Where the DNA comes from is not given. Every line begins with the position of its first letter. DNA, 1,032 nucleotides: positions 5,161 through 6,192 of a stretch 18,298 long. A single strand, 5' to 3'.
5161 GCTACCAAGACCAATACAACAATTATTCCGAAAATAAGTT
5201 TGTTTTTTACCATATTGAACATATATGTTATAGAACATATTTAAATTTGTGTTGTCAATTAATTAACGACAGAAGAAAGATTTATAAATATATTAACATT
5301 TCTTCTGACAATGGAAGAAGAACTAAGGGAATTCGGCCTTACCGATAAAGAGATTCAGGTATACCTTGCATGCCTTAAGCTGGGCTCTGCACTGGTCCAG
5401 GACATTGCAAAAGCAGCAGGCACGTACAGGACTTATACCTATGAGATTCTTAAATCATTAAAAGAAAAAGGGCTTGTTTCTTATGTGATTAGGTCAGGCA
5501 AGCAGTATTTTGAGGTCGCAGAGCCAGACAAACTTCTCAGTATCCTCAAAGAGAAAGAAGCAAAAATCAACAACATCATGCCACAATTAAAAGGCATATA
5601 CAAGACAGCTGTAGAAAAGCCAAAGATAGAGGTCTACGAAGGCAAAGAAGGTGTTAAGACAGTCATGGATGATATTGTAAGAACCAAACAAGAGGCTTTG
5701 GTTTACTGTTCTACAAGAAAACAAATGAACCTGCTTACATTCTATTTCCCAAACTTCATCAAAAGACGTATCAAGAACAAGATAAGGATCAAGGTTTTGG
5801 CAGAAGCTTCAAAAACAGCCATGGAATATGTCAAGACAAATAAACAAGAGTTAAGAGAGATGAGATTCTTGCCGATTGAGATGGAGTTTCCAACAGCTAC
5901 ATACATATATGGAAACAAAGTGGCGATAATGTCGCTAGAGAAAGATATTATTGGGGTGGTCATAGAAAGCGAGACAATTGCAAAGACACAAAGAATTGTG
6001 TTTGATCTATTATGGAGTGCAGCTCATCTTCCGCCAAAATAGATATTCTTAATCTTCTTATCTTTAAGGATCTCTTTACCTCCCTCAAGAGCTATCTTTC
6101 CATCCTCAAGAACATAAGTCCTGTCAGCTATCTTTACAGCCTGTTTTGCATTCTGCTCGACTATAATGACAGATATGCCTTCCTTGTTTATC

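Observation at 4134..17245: One split LivHMGF translocon shared among six SBP paralogues and four dedicated TrmB-family regulators in four repeated divergent cassettes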

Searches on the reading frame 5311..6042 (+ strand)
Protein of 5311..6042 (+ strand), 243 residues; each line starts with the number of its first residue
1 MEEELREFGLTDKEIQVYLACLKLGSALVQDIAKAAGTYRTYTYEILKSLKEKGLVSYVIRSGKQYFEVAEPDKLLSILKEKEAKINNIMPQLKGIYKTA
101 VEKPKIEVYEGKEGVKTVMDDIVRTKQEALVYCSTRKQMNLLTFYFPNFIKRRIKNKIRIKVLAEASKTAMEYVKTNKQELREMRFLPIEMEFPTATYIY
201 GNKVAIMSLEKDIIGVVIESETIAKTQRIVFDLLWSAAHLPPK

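Call 3: search_protein_families(library=pfam, proteins=[window:5311-6042:+], max_evalue=0.01)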
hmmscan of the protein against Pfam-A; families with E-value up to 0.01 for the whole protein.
window:5311-6042:+ (243 aa): 2 families
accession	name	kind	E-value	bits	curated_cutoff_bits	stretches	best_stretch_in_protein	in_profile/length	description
PF01978.25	TrmB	-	6.4e-14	52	25.6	1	5-72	1-67/68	Sugar-specific transcriptional regulator TrmB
PF13545.12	HTH_Crp_2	-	0.0018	18.6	27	1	30-76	26-68/70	Crp-like helix-turn-helix domain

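Call 9: find_encoding_contigs(protein=window:5311-6042:+, flank=10000, max_places=6)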
Protein window:5311-6042:+ (243 aa): 2 contigs read that carry it; 2 places shown.
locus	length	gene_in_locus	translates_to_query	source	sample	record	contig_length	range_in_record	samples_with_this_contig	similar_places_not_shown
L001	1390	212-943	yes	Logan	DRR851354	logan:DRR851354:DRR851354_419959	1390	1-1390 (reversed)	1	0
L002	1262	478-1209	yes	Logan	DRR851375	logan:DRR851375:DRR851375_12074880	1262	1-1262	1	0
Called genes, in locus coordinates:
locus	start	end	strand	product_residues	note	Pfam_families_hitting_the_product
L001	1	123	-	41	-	?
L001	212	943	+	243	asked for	PF01978:TrmB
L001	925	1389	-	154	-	?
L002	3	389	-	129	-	?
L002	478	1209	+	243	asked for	PF01978:TrmB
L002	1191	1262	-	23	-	?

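Call 11: find_homologous_proteins(query=A1, max_evalue=0.00001)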
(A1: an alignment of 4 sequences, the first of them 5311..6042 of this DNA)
Query A1 (4 sequences) (243 aa, profile of the alignment): 1970 proteins with E <= 0.00001 among 8000 candidates; the best 120 are listed.
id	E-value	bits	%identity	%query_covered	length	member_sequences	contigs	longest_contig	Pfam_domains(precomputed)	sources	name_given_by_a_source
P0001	8.1e-102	358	27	96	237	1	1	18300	PF01978.26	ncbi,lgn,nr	ncbi:hypothetical protein KY337_06395 [Candidatus Woesearchaeota archaeon]|nr:hypothetical protein [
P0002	5.2e-93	329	44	99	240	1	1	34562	PF01978.26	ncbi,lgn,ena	-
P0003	7.2e-92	325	76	98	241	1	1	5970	PF01978.26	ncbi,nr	ncbi:hypothetical protein KY342_06575 [Candidatus Woesearchaeota archaeon]|nr:hypothetical protein [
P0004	1.2e-91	325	44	98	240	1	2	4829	PF01978.26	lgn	-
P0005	4.2e-91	323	74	98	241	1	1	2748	PF01978.26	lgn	-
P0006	6.9e-91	322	43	96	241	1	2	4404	PF01978.26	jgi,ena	-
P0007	3.1e-90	320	72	98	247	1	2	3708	PF01978.26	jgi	jgi:sugar-specific transcriptional regulator TrmB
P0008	3.8e-90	320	47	97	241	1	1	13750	PF01978.26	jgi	-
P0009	9.7e-90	318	45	98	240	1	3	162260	PF01978.26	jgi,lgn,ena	-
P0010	1.1e-89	318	73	98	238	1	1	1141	PF01978.26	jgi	jgi:sugar-specific transcriptional regulator TrmB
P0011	1.9e-89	317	73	98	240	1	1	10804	PF01978.26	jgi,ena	-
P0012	2.4e-89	317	69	98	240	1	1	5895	PF01978.26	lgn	-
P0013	5.9e-89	316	71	98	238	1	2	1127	PF01978.26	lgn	-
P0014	7.7e-89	315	68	98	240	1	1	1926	PF01978.26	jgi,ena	-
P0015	1.5e-88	314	47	96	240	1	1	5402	PF01978.26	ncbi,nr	ncbi:hypothetical protein GF378_00125 [Candidatus Pacearchaeota archaeon]|nr:hypothetical protein [C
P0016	2.6e-88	314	69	98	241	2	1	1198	PF01978.26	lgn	-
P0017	3.3e-88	313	43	98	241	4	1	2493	PF01978.26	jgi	-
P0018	4.7e-88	313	44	98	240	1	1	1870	PF01978.26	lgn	-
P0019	5.3e-88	313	73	98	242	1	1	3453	PF01978.26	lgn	-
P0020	7.6e-88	312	71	97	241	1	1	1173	PF01978.26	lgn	-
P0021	8.8e-88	312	70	98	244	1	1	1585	PF01978.26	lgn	-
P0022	9.1e-88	312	36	96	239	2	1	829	PF01978.26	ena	-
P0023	1.5e-87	311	39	98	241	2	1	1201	PF01978.26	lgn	-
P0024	1.8e-87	311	44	98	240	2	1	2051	PF01978.26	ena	-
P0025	2.0e-87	311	68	98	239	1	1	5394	PF01978.26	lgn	-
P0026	2.2e-87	311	72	99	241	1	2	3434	PF01978.26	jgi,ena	-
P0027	2.9e-87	310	36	96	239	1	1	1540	PF01978.26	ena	-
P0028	3.3e-87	310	36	97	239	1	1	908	PF01978.26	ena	-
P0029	3.3e-87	310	46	98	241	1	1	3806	PF01978.26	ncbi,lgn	-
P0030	3.6e-87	310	72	98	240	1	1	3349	PF01978.26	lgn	-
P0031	5.1e-87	310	69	98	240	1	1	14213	PF01978.26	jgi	jgi:HTH-type transcriptional regulator, sugar sensing transcriptional regulator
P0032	5.9e-87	309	36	96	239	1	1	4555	PF01978.26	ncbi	-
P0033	2.1e-86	308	45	98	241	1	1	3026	PF01978.26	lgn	-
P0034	2.4e-86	307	37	96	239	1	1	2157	PF01978.26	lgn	-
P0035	3.9e-86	307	68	98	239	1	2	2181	PF01978.26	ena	-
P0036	5.2e-86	306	67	98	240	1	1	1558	PF01978.26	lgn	-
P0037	6.7e-86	306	37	97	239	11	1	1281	PF01978.26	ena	-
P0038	7.1e-86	306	45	98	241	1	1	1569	PF01978.26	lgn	-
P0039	7.2e-86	306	68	98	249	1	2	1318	PF01978.26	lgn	-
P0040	8.3e-86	306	72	98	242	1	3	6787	PF01978.26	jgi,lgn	-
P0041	9.1e-86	305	37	96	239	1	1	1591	PF01978.26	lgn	-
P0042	1.1e-85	305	42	98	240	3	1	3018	PF01978.26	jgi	-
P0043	1.5e-85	305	35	96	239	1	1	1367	PF01978.26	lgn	-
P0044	1.7e-85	305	68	98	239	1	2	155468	PF01978.26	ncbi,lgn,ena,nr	ncbi:hypothetical protein KAT36_03560 [Candidatus Pacearchaeota archaeon]|nr:hypothetical protein [C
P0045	2.0e-85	304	66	98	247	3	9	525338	PF01978.26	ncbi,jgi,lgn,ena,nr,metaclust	ncbi:hypothetical protein HOK51_01380 [Candidatus Woesearchaeota archaeon]|jgi:sugar-specific transc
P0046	2.3e-85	304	71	99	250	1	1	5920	PF01978.26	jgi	jgi:sugar-specific transcriptional regulator TrmB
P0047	2.7e-85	304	71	98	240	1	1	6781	PF01978.26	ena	-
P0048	3.2e-85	304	37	96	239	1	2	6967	PF01978.26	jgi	-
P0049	3.4e-85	304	69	98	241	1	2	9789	PF01978.26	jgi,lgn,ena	-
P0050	3.7e-85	303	36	96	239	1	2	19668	PF01978.26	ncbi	-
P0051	6.1e-85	303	66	97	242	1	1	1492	PF01978.26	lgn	-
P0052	6.1e-85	303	35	96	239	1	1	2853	PF01978.26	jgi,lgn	-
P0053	6.8e-85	303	68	98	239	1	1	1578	PF01978.26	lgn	-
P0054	1.0e-84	302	71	98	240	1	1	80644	PF01978.26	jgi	-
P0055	1.2e-84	302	35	98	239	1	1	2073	PF01978.26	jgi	jgi:sugar-specific transcriptional regulator TrmB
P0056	1.3e-84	302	66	98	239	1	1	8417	PF01978.26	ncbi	-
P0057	1.3e-84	302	70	97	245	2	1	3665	PF01978.26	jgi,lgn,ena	-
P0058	1.6e-84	301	34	98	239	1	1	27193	PF01978.26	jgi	-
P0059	1.6e-84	301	36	97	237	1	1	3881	PF01978.26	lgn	-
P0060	1.8e-84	301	67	98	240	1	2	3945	PF01978.26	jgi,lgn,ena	-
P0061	2.1e-84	301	66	98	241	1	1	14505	PF01978.26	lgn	-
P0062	2.3e-84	301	68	98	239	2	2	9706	PF01978.26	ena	-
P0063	2.3e-84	301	69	98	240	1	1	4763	PF01978.26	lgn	-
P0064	2.4e-84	301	71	98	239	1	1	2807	PF01978.26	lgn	-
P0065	2.5e-84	301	66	97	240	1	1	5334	PF01978.26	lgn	-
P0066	2.6e-84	301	65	98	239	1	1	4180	PF01978.26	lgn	-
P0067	3.0e-84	300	35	96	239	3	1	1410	PF01978.26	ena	-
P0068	3.3e-84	300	70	98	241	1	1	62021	PF01978.26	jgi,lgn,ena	jgi:sugar-specific transcriptional regulator TrmB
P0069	4.7e-84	300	67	98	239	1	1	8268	PF01978.26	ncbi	-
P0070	9.4e-84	299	67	98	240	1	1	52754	PF01978.26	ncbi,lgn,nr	ncbi:MAG: helix-turn-helix domain-containing protein [Nanoarchaeota archaeon]|nr:helix-turn-helix do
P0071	3.4e-83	297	69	97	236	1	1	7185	PF01978.26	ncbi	-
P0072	3.7e-83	297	36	97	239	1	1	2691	PF01978.26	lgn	-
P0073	6.6e-83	296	64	98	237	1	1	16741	PF01978.26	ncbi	ncbi:MAG: helix-turn-helix domain-containing protein [Nanoarchaeota archaeon]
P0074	7.6e-83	296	35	96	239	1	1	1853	PF01978.26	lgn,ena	-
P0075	7.7e-83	296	37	97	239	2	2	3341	PF01978.26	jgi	-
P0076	1.4e-82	295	62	98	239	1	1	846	PF01978.26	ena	-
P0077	1.7e-82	295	60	98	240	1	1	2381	PF01978.26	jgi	-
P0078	1.9e-82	295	34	97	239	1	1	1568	PF01978.26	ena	-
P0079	2.3e-82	294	36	96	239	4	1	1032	PF01978.26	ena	-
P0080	3.0e-82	294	65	98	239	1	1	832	PF01978.26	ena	-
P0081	3.7e-82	294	35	96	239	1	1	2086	PF01978.26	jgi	-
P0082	5.6e-82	293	28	96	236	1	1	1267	PF01978.26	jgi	jgi:sugar-specific transcriptional regulator TrmB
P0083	8.2e-82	292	61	98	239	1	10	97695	PF01978.26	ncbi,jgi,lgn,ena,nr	ncbi:MAG TPA: helix-turn-helix domain-containing protein [Candidatus Nanoarchaeia archaeon]|nr:helix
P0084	1.1e-81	292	34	97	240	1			PF01978.26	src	-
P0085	1.6e-81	292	35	97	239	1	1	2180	PF01978.26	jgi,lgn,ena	-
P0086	1.8e-81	291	34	97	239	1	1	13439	PF01978.26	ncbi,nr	ncbi:MAG: helix-turn-helix domain-containing protein [Nanoarchaeota archaeon]|nr:helix-turn-helix do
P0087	1.9e-81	291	66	96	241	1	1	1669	PF01978.26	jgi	-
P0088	3.4e-81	290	62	98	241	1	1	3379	PF01978.26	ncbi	-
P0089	4.9e-81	290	36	97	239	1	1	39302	PF01978.26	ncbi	-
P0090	9.0e-81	289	63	98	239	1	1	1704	PF01978.26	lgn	-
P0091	9.3e-81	289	65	97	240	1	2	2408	PF01978.26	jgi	-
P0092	1.4e-80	288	63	97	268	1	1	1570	PF01978.26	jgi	-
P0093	1.4e-80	288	31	95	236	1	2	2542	PF01978.26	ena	-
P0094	1.7e-80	288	61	97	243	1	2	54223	PF01978.26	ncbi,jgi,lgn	jgi:sugar-specific transcriptional regulator TrmB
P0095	1.7e-80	288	57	98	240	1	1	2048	PF01978.26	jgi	jgi:sugar-specific transcriptional regulator TrmB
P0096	1.9e-80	288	54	97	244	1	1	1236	PF01978.26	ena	-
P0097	2.2e-80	288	34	97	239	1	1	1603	PF01978.26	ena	-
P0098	2.4e-80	288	33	97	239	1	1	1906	PF01978.26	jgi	jgi:HTH-type transcriptional regulator, sugar sensing transcriptional regulator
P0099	2.7e-80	287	35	98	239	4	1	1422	PF01978.26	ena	-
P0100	3.3e-80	287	37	97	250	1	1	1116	PF01978.26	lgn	-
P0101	3.9e-80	287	29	95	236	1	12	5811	PF01978.26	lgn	-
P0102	5.3e-80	287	35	98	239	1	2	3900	PF01978.26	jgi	-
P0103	7.4e-80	286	34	96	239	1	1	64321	PF01978.26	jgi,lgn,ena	-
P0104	8.6e-80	286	28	95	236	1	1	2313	PF01978.26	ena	-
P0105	1.2e-79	285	31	95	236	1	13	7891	PF01978.26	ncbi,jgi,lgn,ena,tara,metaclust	tara:strand:+ start:3373 stop:4083 length:711 start_codon:yes stop_codon:yes gene_type:complete|meta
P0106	1.7e-79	285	61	98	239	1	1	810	PF01978.26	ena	-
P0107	1.8e-79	285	31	95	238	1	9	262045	PF01978.26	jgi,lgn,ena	jgi:HTH-type transcriptional regulator, sugar sensing transcriptional regulator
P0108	2.5e-79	284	35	97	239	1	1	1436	PF01978.26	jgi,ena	-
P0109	2.6e-79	284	37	98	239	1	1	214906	PF01978.26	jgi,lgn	jgi:sugar-specific transcriptional regulator TrmB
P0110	3.1e-79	284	62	96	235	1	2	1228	PF01978.26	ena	-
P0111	3.5e-79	284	36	97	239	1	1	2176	PF01978.26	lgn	-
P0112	4.5e-79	284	32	96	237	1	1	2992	PF01978.26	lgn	-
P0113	4.7e-79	283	46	96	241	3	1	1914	PF01978.26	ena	-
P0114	5.6e-79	283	32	98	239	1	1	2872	PF01978.26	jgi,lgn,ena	-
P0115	8.8e-79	283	63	98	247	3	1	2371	PF01978.26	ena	-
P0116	1.1e-78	282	34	97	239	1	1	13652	PF01978.26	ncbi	-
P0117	1.8e-78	282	65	98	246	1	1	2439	PF01978.26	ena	-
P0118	1.9e-78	281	37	97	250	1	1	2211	PF01978.26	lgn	-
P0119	2.0e-78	281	30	96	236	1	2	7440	PF01978.26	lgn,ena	-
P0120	6.0e-78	280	59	98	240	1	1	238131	PF01978.26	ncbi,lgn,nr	ncbi:MAG: helix-turn-helix domain-containing protein [Candidatus ainarchaeum sp.]|nr:helix-turn-heli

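Call 12: find_related_loci(query=A1, collection=genome_contigs, flank=10000)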
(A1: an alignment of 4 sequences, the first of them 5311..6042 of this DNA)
Query A1 (243 aa) in genome_contigs; peptide patterns used: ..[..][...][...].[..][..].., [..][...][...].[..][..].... (x = any residue, [..] = any of these).
575 stretches matched a pattern; 277 encode a relative of the query (tblastn E <= 1e-3); the best 80 are kept; 80 distinct loci.
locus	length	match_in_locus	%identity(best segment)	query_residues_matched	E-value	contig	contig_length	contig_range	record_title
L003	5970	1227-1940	76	1-238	3e-121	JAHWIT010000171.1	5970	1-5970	MAG: Candidatus Woesearchaeota archaeon isolate YT3_932 k127_74449324, whole genome shotgun sequence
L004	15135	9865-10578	66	1-238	7e-105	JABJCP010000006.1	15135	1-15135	MAG: Candidatus Woesearchaeota archaeon isolate SI073_bin58 k141_124358, whole genome shotgun sequence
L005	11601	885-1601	67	1-239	3e-104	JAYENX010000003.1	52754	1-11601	MAG: Nanoarchaeota archaeon isolate MAG044 MAG044_3, whole genome shotgun sequence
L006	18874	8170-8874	62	1-235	3e-98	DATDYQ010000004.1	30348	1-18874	MAG TPA_asm: Candidatus Nanoarchaeia archaeon isolate SMAG_U8169 k141_1568321, whole genome shotgun sequence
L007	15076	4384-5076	68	1-232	3e-98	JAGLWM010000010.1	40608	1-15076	MAG: Candidatus Pacearchaeota archaeon isolate RS_12_23 ZL285.bin.23.fa_10, whole genome shotgun sequence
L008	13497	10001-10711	64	1-239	4e-91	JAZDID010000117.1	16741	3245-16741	MAG: Nanoarchaeota archaeon isolate MEGAHIT-group-0.384 k141_9349234, whole genome shotgun sequence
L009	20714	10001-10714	59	1-238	8e-89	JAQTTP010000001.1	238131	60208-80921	MAG: Candidatus ainarchaeum sp. isolate STB_43 NODE_110_length_238131_cov_4.816289_Sandtown_B, whole genome shotgun sequ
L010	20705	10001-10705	54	5-239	6e-81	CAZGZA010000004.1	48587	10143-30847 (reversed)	MAG TPA_asm: uncultured Methanosarcinales archaeon isolate binchicken_co266_187 genome assembly, contig: NODE_1414_lengt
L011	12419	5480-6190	54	2-238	5e-80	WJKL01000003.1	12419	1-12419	MAG: Candidatus Woesearchaeota archaeon isolate Bin_187 k141_127242, whole genome shotgun sequence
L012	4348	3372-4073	47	3-235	5e-69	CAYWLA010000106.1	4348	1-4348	MAG TPA_asm: uncultured Methanosarcinales archaeon isolate SRP178699_co1_467 genome assembly, contig: NODE_30651_length_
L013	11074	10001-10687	44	1-238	5e-62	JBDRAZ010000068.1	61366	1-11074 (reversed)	MAG: archaeon isolate MEGAHIT-group-1.1032 k141_4805618, whole genome shotgun sequence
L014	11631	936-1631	44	5-238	2e-56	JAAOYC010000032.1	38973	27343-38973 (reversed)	Candidatus Woesearchaeota archaeon isolate DPANNHV_H2.bin.19 k83_1562705, whole genome shotgun sequence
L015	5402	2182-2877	47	2-235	4e-56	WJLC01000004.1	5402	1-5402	MAG: Candidatus Pacearchaeota archaeon isolate Bin_078 k141_358956, whole genome shotgun sequence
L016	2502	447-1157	42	1-238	9e-53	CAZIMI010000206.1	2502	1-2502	MAG TPA_asm: uncultured Methanosarcinales archaeon isolate SRP077602_co6_348 genome assembly, contig: NODE_63625_length_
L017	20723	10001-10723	40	1-239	2e-50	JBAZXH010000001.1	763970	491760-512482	MAG: Candidatus Pacearchaeota archaeon isolate SO_2017_GW1_51 NODE_49_length_763970_cov_4.841685_OW334_2017, whole genom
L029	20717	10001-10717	37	5-238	1e-44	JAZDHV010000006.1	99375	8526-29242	MAG: Candidatus Woesearchaeota archaeon isolate MEGAHIT-group-0.358 k141_2283768, whole genome shotgun sequence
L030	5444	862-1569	38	1-238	1e-44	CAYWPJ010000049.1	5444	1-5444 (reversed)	MAG TPA_asm: uncultured Methanosarcinales archaeon isolate binchicken_co266_71 genome assembly, contig: NODE_35646_lengt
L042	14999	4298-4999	36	3-238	9e-43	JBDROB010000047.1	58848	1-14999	MAG: Candidatus Woesearchaeota archaeon isolate MEGAHIT-group-1.927 k141_4742894, whole genome shotgun sequence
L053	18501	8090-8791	36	5-238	6e-41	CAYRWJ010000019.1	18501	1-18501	MAG TPA_asm: uncultured Methanosarcinales archaeon isolate SRP104257_co1_379 genome assembly, contig: NODE_1714_length_1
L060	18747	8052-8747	36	5-238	2e-40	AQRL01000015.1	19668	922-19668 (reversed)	Nanoarchaeota archaeon SCGC AAA011-G17 A11G17DRAFT_contig_23_0.24_C, whole genome shotgun sequence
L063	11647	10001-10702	35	3-238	2e-40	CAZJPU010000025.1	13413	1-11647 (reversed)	MAG TPA_asm: Candidatus Woesearchaeota archaeon isolate binchicken_co181_604 genome assembly, contig: NODE_8440_length_1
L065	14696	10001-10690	34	5-238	3e-40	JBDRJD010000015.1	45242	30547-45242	MAG: archaeon isolate MEGAHIT-group-1.626 k141_2848168, whole genome shotgun sequence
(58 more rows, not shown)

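Call 22: search_solved_structures(query=A1, max_evalue=1, show_alignments=2)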
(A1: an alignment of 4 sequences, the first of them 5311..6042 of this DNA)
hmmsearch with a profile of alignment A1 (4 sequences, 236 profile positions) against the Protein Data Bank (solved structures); distinct sequences matched with E-value up to 1: 9.
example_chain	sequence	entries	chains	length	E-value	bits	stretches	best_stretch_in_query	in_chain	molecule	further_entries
3qph_A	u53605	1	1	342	2.3e-09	40.6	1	5-100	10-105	TrmB, a global transcription regulator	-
5bpd_A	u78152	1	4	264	9.6e-05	25.4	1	7-102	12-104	TrmBL2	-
5box_A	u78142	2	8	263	9.8e-05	25.4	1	7-102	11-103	Putative HTH-type transcriptional regulator TrmBL2 | TrmBL2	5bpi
5bqt_A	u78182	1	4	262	0.0001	25.3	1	7-102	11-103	Putative HTH-type transcriptional regulator TrmBL2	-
7l1i_A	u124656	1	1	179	0.007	19.3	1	3-58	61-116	MarR family multidrug resistance pump transcriptional regulator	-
1sfx_A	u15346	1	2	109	0.017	18.1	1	4-81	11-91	Conserved hypothetical protein AF2008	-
2kko_A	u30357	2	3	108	0.15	15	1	20-73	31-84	POSSIBLE TRANSCRIPTIONAL REGULATORY PROTEIN (POSSIBLY ARSR-FAMILY) | Possible transcriptional regulatory arsR-family protein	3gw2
1r1t_A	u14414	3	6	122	0.7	12.8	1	20-72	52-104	Transcriptional repressor smtB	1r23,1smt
1r22_A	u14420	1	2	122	0.8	12.6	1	20-72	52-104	Transcriptional repressor smtB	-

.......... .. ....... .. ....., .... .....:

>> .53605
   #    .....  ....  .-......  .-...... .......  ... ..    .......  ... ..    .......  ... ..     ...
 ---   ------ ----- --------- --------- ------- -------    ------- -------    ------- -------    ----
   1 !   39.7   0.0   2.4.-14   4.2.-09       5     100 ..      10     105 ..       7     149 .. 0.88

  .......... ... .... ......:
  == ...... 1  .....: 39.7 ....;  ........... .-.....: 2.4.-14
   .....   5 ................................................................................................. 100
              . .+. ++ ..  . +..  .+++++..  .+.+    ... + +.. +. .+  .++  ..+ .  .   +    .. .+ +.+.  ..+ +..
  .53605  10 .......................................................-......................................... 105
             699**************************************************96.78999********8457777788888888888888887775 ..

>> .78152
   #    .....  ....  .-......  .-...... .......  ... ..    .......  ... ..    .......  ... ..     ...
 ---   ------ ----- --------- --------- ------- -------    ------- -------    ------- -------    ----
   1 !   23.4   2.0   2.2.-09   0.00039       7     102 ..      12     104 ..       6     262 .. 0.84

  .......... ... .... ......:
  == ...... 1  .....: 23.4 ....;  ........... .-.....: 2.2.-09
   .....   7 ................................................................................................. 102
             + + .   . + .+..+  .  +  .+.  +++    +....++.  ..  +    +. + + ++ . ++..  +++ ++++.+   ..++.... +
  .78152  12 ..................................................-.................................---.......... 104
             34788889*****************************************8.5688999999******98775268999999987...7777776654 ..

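Call 33: find_encoding_contigs(protein=P0009, flank=10000, max_places=2)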
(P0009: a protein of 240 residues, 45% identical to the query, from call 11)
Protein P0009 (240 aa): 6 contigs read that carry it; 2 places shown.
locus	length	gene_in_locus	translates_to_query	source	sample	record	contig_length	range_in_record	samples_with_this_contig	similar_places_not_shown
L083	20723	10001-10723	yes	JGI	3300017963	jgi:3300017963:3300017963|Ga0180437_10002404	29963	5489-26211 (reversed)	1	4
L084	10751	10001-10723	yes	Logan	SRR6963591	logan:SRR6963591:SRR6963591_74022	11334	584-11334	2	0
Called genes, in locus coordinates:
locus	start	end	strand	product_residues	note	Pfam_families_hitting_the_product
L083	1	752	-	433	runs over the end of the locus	PF00474:SSF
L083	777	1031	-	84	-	-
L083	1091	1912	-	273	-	PF01135:PCMT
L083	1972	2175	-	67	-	-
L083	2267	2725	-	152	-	PF13302:Acetyltransf_3 (weak), PF13420:Acetyltransf_4 (weak), PF00583:Acetyltransf_1, PF13508:Acetyltransf_7, PF08445:FR47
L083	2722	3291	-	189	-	-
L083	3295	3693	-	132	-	PF00583:Acetyltransf_1, PF13527:Acetyltransf_9 (faint), PF13673:Acetyltransf_10, PF13508:Acetyltransf_7, PF14542:Acetyltransf_CG (weak)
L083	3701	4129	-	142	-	PF00383:dCMP_cyt_deam_1 (weak)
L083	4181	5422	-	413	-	PF07690:MFS_1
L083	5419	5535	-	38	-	PF01934:HepT-like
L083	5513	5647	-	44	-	-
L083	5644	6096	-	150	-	PF13302:Acetyltransf_3, PF13420:Acetyltransf_4, PF13527:Acetyltransf_9 (weak), PF00583:Acetyltransf_1, PF13673:Acetyltransf_10, PF13508:Acetyltransf_7, PF14542:Acetyltransf_CG (weak), PF08445:FR47 (weak)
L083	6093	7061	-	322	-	PF03881:Fructosamin_kin (faint), PF01633:Choline_kinase, PF01636:APH, PF07914:DUF1679 (faint)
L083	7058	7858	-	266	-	PF03848:TehB, PF13489:Methyltransf_23, PF01209:Ubie_methyltran, PF05175:MTS (weak), PF13847:Methyltransf_31, PF08241:Methyltransf_11, PF08242:Methyltransf_12, PF13649:Methyltransf_25, +3 more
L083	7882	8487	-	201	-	PF07998:Peptidase_M54 (faint)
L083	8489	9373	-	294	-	-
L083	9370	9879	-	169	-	-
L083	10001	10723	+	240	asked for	PF01978:TrmB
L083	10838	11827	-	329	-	PF01636:APH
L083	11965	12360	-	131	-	PF00383:dCMP_cyt_deam_1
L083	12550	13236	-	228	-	PF14099:Polysacc_lyase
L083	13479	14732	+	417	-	PF00589:Phage_integrase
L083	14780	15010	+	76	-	PF13392:HNH_3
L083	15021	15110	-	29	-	-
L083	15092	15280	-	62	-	PF21983:NikA-like (weak)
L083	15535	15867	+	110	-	PF04956:TrbC, PF18895:T4SS_pilin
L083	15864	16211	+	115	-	-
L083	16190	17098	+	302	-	-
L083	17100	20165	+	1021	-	PF26593:TraC-like (weak), PF01935:DUF87, PF12846:AAA_10, PF19044:P-loop_TraG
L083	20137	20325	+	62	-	-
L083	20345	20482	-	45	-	-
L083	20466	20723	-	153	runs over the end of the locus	-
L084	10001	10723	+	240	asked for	PF01978:TrmB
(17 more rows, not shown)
